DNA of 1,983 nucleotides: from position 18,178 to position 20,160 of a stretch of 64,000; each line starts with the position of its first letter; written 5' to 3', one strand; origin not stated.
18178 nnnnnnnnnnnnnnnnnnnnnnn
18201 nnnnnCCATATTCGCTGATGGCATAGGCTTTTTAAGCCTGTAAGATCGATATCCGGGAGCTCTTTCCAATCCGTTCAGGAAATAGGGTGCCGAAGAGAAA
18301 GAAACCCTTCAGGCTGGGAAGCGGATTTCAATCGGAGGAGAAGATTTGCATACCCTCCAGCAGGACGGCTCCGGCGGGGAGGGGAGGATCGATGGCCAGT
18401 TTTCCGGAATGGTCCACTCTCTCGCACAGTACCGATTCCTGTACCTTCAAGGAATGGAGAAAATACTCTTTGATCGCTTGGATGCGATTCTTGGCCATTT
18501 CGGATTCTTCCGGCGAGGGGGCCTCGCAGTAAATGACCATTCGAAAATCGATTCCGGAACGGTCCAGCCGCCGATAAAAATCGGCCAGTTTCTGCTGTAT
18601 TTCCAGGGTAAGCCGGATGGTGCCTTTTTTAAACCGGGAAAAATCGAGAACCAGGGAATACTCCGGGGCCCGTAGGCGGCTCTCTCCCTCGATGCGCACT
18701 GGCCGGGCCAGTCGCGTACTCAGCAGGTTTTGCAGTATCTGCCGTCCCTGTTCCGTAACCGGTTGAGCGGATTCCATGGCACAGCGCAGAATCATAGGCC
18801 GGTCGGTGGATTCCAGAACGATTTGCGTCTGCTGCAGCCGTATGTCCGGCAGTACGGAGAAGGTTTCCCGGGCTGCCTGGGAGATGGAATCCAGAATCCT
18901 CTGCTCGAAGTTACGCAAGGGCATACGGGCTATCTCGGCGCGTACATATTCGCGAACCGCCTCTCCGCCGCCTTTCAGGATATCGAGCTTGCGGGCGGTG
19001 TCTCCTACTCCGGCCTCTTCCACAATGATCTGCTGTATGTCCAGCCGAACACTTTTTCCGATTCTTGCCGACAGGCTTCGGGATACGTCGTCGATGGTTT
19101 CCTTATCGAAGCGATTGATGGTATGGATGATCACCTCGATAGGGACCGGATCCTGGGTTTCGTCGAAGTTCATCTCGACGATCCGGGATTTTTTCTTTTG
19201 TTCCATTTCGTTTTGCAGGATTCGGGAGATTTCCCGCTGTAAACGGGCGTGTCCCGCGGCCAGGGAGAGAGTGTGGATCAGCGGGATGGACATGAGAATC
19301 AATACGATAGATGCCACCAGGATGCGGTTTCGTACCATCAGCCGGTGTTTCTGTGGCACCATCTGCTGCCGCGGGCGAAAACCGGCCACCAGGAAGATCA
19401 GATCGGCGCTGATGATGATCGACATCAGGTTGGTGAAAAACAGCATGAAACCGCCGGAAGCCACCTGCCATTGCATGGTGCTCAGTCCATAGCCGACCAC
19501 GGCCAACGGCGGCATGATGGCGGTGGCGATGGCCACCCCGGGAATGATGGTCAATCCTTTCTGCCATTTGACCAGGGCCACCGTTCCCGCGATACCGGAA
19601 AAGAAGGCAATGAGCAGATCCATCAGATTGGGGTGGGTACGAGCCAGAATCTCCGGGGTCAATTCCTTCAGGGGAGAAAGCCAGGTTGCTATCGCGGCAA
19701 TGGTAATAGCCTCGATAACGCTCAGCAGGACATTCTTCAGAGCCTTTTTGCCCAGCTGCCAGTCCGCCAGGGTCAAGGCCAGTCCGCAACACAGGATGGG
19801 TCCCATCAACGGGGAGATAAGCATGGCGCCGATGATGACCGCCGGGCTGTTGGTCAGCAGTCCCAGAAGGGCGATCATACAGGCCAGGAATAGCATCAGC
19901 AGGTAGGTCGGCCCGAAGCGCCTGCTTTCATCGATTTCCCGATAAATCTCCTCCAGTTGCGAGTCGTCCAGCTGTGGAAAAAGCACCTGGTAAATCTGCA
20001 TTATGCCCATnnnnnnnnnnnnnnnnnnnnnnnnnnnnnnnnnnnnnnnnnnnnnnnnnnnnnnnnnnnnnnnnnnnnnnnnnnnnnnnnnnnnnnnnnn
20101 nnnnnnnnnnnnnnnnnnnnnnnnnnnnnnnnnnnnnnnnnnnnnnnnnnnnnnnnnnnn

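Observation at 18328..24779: TetR-headed, ATGA-coupled five-gene operon linking glycosyl-glycerate-type osmolyte enzymes to two membrane proteins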

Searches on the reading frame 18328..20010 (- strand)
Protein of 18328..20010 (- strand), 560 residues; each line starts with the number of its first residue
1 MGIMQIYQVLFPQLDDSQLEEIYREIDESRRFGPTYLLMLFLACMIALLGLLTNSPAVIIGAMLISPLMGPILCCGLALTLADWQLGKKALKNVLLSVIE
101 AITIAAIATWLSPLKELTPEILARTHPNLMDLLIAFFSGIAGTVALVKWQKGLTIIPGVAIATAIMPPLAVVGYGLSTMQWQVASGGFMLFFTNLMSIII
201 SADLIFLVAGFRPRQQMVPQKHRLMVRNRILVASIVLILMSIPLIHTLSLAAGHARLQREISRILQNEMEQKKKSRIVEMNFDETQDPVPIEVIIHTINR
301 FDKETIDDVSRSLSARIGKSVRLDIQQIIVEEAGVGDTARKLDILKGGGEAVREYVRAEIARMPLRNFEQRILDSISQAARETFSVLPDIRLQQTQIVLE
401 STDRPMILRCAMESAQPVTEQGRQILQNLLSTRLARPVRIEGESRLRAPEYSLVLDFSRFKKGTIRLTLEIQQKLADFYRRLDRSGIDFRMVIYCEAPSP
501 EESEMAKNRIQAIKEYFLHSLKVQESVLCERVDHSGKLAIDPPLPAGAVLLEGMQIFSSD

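Call 5: search_protein_families(library=pfam, proteins=[window:18328-20010:-], max_evalue=0.01)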
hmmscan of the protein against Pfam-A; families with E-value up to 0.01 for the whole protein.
window:18328-20010:- (560 aa): 2 families
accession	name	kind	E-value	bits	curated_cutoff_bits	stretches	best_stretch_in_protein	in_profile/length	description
PF04087.19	DUF389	-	8.3e-41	139.7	23.9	1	63-200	1-137/137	Domain of unknown function (DUF389)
PF03886.18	ABC_trans_aux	-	0.0054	16.8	26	0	392-462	32-103/161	ABC-type transport auxiliary lipoprotein component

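Call 6: search_protein_families(library=ncbifam, proteins=[window:18328-20010:-], max_evalue=0.01)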
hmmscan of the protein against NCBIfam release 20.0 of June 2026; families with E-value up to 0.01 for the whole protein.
window:18328-20010:- (560 aa): 2 families
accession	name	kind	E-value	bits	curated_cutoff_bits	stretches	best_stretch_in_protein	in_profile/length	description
TIGR00271.1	TIGR00271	domain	5.1e-43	146.8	146.5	1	34-206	5-175/175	uncharacterized hydrophobic domain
TIGR00341.1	TIGR00341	hypoth_equivalog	9.1e-33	113.9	94.75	1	20-239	100-317/325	TIGR00341 family protein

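Call 20: find_encoding_contigs(protein=window:18328-20010:-, flank=10000, max_places=4)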
Protein window:18328-20010:- (560 aa): 2 contigs read that carry it; 2 places shown.
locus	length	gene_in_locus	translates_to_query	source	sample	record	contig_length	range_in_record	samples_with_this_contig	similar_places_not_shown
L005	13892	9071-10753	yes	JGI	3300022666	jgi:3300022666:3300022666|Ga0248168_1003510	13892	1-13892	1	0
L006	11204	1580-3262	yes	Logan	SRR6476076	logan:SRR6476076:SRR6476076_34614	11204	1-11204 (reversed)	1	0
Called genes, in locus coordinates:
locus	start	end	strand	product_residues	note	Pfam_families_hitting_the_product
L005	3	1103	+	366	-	?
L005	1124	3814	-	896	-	PF08668:HDOD, PF01966:HD (weak), PF00512:HisKA, PF02518:HATPase_c, PF00072:Response_reg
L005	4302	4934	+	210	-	PF00440:TetR_N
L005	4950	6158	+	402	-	-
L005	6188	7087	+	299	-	PF08282:Hydrolase_3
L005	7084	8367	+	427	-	-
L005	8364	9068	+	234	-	PF05552:MS_channel_1st_1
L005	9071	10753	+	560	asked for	PF04087:DUF389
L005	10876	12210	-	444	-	PF01232:Mannitol_dh, PF08125:Mannitol_dh_C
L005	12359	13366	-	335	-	PF08240:ADH_N, PF16912:Glu_dehyd_C (faint), PF00107:ADH_zinc_N, PF13602:ADH_zinc_N_2 (weak)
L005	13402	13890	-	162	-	?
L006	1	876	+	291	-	?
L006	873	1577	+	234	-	PF05552:MS_channel_1st_1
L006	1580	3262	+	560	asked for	PF04087:DUF389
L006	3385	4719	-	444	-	PF01232:Mannitol_dh, PF08125:Mannitol_dh_C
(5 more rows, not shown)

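Call 34: find_homologous_proteins(query=window:18328-20010:-)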
Query window:18328-20010:- (560 aa): 7062 proteins with E <= 0.001 among 8000 candidates; the best 120 are listed.
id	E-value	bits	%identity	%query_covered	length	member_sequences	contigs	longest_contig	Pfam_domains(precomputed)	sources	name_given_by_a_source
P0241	0.0e+0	1211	100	100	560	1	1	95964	PF04087.20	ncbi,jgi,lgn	-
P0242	1.5e-209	715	65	93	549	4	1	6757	PF04087.20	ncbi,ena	-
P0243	1.9e-114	401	51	74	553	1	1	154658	PF04087.20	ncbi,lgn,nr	ncbi:MAG TPA: DUF389 domain-containing protein [Terriglobales bacterium]|nr:DUF389 domain-containing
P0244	5.7e-111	390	55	64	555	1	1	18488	PF04087.20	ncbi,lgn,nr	ncbi:MAG TPA: DUF389 domain-containing protein [Terriglobales bacterium]|nr:DUF389 domain-containing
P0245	4.3e-110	387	51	67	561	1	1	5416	PF04087.20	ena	-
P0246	1.2e-109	385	56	59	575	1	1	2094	PF04087.20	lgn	-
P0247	4.0e-109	384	57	56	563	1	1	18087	PF04087.20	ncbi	-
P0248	3.8e-108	380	52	62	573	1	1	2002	PF04087.20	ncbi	ncbi:MAG: TIGR00341 family protein, partial [Terriglobales bacterium]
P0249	4.5e-108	380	48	72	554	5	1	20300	PF04087.20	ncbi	-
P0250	4.7e-108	380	55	59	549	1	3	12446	PF04087.20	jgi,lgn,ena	-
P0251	6.1e-108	380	55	58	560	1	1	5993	PF04087.20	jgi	-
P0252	1.3e-107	379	53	62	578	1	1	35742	PF04087.20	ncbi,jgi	-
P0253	2.2e-107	378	43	89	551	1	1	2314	PF04087.20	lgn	-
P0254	7.4e-107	376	41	92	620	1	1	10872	PF04087.20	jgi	jgi:uncharacterized hydrophobic protein (TIGR00271 family)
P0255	1.3e-106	375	55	59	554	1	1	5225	PF04087.20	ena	-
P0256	3.2e-106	374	43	88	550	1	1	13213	PF04087.20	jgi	jgi:uncharacterized hydrophobic protein (TIGR00271 family)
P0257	5.3e-106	373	59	55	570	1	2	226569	PF04087.20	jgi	jgi:uncharacterized hydrophobic protein (TIGR00271 family)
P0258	7.2e-106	373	43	84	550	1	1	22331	PF04087.20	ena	-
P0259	1.0e-105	372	55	59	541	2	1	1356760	PF04087.20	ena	-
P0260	7.9e-105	370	56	55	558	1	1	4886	PF04087.20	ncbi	-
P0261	8.2e-105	369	51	64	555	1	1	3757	PF04087.20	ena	-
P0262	1.0e-104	369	59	56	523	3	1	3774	PF04087.20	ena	-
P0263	1.0e-104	369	59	55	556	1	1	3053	PF04087.20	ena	-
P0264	2.0e-104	368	55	59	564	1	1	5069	PF04087.20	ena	-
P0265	3.3e-104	367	57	56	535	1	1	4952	PF04087.20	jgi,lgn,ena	-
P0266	9.2e-104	366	59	56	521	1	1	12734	PF04087.20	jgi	-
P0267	1.6e-103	365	41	89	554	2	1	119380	PF04087.20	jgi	jgi:uncharacterized hydrophobic protein (TIGR00271 family)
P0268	2.1e-103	365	42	88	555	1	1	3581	PF04087.20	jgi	jgi:uncharacterized hydrophobic protein (TIGR00271 family)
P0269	2.6e-103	365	52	61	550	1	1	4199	PF04087.20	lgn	-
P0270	3.7e-103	364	44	85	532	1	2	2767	PF04087.20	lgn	-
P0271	4.0e-103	364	54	59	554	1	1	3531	PF04087.20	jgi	jgi:uncharacterized hydrophobic protein (TIGR00271 family)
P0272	4.3e-103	364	51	63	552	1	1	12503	PF04087.20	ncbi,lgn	ncbi:MAG: TIGR00341 family protein [Candidatus Korobacteraceae bacterium]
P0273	5.6e-103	363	54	62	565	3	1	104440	PF04087.20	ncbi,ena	-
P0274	6.2e-103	363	54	59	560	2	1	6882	PF04087.20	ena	-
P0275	7.5e-103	363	41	88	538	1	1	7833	PF04087.20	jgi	jgi:uncharacterized hydrophobic protein (TIGR00271 family)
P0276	9.7e-103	363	55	56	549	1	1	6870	PF04087.20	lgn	-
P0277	9.8e-103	363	56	55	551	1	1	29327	PF04087.20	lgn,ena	-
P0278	4.2e-102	361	41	91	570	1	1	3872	PF04087.20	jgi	jgi:uncharacterized hydrophobic protein (TIGR00271 family)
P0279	4.5e-102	360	58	56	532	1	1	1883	PF04087.20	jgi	jgi:uncharacterized hydrophobic protein (TIGR00271 family)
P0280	5.3e-102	360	45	76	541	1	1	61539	PF04087.20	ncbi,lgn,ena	-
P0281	7.5e-102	360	40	87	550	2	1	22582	PF04087.20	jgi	jgi:uncharacterized hydrophobic protein (TIGR00271 family)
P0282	2.0e-101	358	44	83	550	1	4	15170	PF04087.20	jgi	jgi:uncharacterized hydrophobic protein (TIGR00271 family)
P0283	2.8e-101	358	56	56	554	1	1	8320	PF04087.20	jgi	jgi:uncharacterized hydrophobic protein (TIGR00271 family)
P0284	2.9e-101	358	54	59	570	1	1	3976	PF04087.20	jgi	jgi:uncharacterized hydrophobic protein (TIGR00271 family)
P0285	4.9e-101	357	52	62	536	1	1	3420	PF04087.20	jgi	-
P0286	6.3e-101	357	56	58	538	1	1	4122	PF04087.20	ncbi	-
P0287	6.6e-101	357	52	61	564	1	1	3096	PF04087.20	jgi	jgi:uncharacterized hydrophobic protein (TIGR00271 family)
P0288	9.4e-101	356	45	82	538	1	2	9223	PF04087.20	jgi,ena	-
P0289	9.6e-101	356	55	55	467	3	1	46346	PF04087.20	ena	-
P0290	1.5e-100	355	56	55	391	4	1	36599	PF04087.20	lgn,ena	-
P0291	2.0e-100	355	56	55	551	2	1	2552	PF04087.20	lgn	-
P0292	2.0e-100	355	53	57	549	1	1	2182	PF04087.20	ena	-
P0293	2.2e-100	355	39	96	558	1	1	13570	PF04087.20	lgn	-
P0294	2.4e-100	355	53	55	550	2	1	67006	PF04087.20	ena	-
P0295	2.6e-100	355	54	55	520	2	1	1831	PF04087.20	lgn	-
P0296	4.7e-100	354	55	55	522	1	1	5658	PF04087.20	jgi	jgi:uncharacterized hydrophobic protein (TIGR00271 family)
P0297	1.1e-99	352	44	81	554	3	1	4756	PF04087.20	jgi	jgi:uncharacterized hydrophobic protein (TIGR00271 family)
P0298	1.3e-99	352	55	55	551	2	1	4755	PF04087.20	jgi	jgi:uncharacterized hydrophobic protein (TIGR00271 family)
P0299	1.4e-99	352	40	90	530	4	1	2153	PF04087.20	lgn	-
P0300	1.5e-99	352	54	55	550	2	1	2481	PF04087.20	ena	-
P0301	1.5e-99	352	55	55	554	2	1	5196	PF04087.20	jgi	jgi:uncharacterized hydrophobic protein (TIGR00271 family)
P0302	2.1e-99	352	58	54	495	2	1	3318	PF04087.20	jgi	jgi:uncharacterized hydrophobic protein (TIGR00271 family)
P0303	7.4e-99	350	54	55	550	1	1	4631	PF04087.20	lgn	-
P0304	1.0e-98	349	42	89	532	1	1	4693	PF04087.20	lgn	-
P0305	1.0e-98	349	41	89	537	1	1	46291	PF04087.20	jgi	jgi:uncharacterized hydrophobic protein (TIGR00271 family)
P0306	1.2e-98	349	54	59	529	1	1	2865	PF04087.20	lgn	-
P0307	1.3e-98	349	53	55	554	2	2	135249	PF04087.20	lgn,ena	-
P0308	2.6e-98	348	53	58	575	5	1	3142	PF04087.20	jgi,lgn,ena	-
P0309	2.7e-98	348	55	55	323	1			PF04087.20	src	-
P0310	4.0e-98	347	45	76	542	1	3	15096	PF04087.20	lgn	-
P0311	6.2e-98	347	61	50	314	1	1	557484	PF04087.20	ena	-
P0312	7.5e-98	346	41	89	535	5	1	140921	PF04087.20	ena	-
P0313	7.8e-98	346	41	89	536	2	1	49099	PF04087.20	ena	-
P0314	8.4e-98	346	52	59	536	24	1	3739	PF04087.20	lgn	-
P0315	9.4e-98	346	53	57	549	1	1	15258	PF04087.20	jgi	jgi:uncharacterized hydrophobic protein (TIGR00271 family)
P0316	2.0e-97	345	42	78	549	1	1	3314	PF04087.20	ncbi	ncbi:MAG: TIGR00341 family protein [Bradyrhizobium sp.]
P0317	1.1e-96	343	41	88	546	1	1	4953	PF04087.20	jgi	jgi:uncharacterized hydrophobic protein (TIGR00271 family)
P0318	1.2e-96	342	39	89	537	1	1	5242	PF04087.20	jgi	jgi:uncharacterized hydrophobic protein (TIGR00271 family)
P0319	1.6e-96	342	41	89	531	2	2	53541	PF04087.20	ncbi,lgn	ncbi:MAG: DUF389 domain-containing protein [Terriglobales bacterium]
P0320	1.8e-96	342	38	89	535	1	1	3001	PF04087.20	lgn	-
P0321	1.9e-96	342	48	63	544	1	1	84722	PF04087.20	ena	-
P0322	1.9e-96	342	52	55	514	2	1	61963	PF04087.20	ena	-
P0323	3.5e-96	341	43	75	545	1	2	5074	PF04087.20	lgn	-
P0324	4.3e-96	341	44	75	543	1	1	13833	PF04087.20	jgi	jgi:uncharacterized hydrophobic protein (TIGR00271 family)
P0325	7.5e-96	340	40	88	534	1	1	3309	PF04087.20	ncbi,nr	ncbi:MAG: TIGR00341 family protein [Acidobacteriota bacterium]|nr:TIGR00341 family protein [Acidobac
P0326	1.3e-95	339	51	58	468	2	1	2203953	PF04087.20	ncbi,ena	-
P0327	1.4e-95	339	44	75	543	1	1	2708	PF04087.20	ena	-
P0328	2.5e-95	338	52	54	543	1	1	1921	PF04087.20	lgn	-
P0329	2.5e-95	338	54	55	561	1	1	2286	PF04087.20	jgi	-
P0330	2.6e-95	338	53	55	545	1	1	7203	PF04087.20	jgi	jgi:uncharacterized hydrophobic protein (TIGR00271 family)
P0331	2.9e-95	338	50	58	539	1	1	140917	PF04087.20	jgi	jgi:uncharacterized hydrophobic protein (TIGR00271 family)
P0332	5.1e-95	337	53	55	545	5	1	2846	PF04087.20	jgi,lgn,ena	-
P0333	5.4e-95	337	53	56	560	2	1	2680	PF04087.20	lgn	-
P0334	5.8e-95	337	47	64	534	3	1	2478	PF04087.20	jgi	jgi:uncharacterized hydrophobic protein (TIGR00271 family)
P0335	6.2e-95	337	40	89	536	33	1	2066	PF04087.20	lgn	-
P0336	7.1e-95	337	53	55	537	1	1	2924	PF04087.20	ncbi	-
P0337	8.8e-95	336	53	58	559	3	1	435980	PF04087.20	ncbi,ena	-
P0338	1.0e-94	336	43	75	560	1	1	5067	PF04087.20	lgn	-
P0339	2.4e-94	335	52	54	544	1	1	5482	PF04087.20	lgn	-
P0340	2.8e-94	335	44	76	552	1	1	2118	PF04087.20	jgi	jgi:uncharacterized hydrophobic protein (TIGR00271 family)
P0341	2.8e-94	335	54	56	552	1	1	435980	PF04087.20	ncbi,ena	-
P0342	3.0e-94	335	50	59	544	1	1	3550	PF04087.20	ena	-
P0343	3.1e-94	335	55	55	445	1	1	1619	PF04087.20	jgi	jgi:uncharacterized hydrophobic protein (TIGR00271 family)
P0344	3.7e-94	334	38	97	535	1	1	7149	PF04087.20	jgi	jgi:uncharacterized hydrophobic protein (TIGR00271 family)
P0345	4.0e-94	334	54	57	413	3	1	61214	PF04087.20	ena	-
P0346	4.5e-94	334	39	89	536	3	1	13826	PF04087.20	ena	-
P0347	5.4e-94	334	43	75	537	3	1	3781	PF04087.20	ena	-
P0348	6.0e-94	334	54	55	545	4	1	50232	PF04087.20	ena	-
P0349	6.4e-94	334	50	59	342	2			PF04087.20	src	-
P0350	8.6e-94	333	53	58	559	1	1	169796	PF04087.20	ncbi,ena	-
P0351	1.4e-93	332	52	55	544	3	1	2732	PF04087.20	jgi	jgi:uncharacterized hydrophobic protein (TIGR00271 family)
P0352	1.4e-93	332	52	55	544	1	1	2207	PF04087.20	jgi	jgi:uncharacterized hydrophobic protein (TIGR00271 family)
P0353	1.4e-93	332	52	55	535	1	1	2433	PF04087.20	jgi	jgi:uncharacterized hydrophobic protein (TIGR00271 family)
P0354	1.5e-93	332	52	53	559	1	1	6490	PF04087.20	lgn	-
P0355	1.9e-93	332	53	55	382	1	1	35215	PF04087.20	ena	-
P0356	2.9e-93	331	52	55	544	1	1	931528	PF04087.20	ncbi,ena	-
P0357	3.4e-93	331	50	59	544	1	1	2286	PF04087.20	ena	-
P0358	3.4e-93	331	54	55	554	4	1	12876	PF04087.20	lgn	-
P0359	4.1e-93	331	52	59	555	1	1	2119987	PF04087.20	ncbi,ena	-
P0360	4.4e-93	331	50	63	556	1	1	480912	PF04087.20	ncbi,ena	-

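Call 35: list_cluster_members(proteins=[P0241, P0001, P0022])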
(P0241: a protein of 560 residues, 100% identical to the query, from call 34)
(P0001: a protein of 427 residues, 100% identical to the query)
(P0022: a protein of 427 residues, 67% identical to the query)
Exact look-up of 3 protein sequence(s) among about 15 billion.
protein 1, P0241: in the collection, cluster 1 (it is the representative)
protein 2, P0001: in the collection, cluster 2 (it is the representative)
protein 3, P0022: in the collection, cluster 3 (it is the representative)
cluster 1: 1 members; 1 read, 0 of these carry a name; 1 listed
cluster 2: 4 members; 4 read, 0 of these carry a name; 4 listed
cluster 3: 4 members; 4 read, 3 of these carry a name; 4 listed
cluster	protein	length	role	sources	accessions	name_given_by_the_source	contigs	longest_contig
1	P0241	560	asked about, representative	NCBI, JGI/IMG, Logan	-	-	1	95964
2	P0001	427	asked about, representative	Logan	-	-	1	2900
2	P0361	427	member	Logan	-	-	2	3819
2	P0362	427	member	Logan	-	-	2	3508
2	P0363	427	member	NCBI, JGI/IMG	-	-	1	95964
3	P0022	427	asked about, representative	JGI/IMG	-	glucosylglycerate synthase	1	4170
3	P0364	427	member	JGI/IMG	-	glycosyltransferase involved in cell wall biosynthesis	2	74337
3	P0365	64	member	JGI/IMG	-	hypothetical protein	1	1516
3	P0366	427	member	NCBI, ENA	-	-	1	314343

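Call 36: find_encoding_contigs(protein=P0242, flank=10000, max_places=3)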
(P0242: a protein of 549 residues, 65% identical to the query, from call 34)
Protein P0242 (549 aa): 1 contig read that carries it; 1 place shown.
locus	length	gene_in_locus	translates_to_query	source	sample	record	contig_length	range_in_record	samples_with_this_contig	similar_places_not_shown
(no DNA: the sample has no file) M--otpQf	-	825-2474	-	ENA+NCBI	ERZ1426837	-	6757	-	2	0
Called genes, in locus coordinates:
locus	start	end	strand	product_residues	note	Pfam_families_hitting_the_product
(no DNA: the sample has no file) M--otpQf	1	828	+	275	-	?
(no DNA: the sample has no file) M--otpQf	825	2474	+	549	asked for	PF04087:DUF389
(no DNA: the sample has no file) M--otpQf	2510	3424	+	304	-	PF00582:Usp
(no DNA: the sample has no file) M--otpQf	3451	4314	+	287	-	PF05116:S6PP (faint), PF08282:Hydrolase_3 (faint)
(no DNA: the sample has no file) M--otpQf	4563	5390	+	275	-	-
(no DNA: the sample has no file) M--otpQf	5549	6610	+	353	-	PF00582:Usp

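Call 57: predict_structure(alignment_id=A2)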
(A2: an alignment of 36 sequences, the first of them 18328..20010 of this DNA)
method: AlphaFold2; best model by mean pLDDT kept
length: 560 residues; sequences in the alignment: 36
mean_pLDDT: 80.7   pTM: 0.54
mean pLDDT of the five models: 80.7, 77.9, 76.6, 76.2, 75.3
residues with pLDDT >= 90: 148; 70-90: 320; 50-70: 54; < 50: 38
segments of 3 or more residues with pLDDT < 50: 333-353, 355-357, 529-537
pLDDT, mean of each block of 10 residues (from residue 1): 65 73 75 83 87 80 79 85 86 91 93 83 79 84 78 65 86 93 90 90 85 73 81 84 82 88 92 87 92 92 93 95 91 44 41 48 60 80 87 77 79 92 90 87 91 86 84 92 84 77 82 86 55 48 82 90
secondary structure, 60 per line:
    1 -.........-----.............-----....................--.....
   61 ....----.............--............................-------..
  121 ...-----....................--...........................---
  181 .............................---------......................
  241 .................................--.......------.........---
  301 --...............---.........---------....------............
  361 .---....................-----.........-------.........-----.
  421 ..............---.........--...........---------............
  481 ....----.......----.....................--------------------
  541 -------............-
elements in order: H2-10 H16-28 H34-53 H56-64 H69-81 H84-111 H119-123 H129-148 H151-177 H181-209 H219-273 E276-282 E289-297 H303-317 E321-329 H339-342 H349-361 H365-384 E390-398 E406-414 H420-434 E438-446 E452-456 H469-484 E489-495 H500-520 E548-559
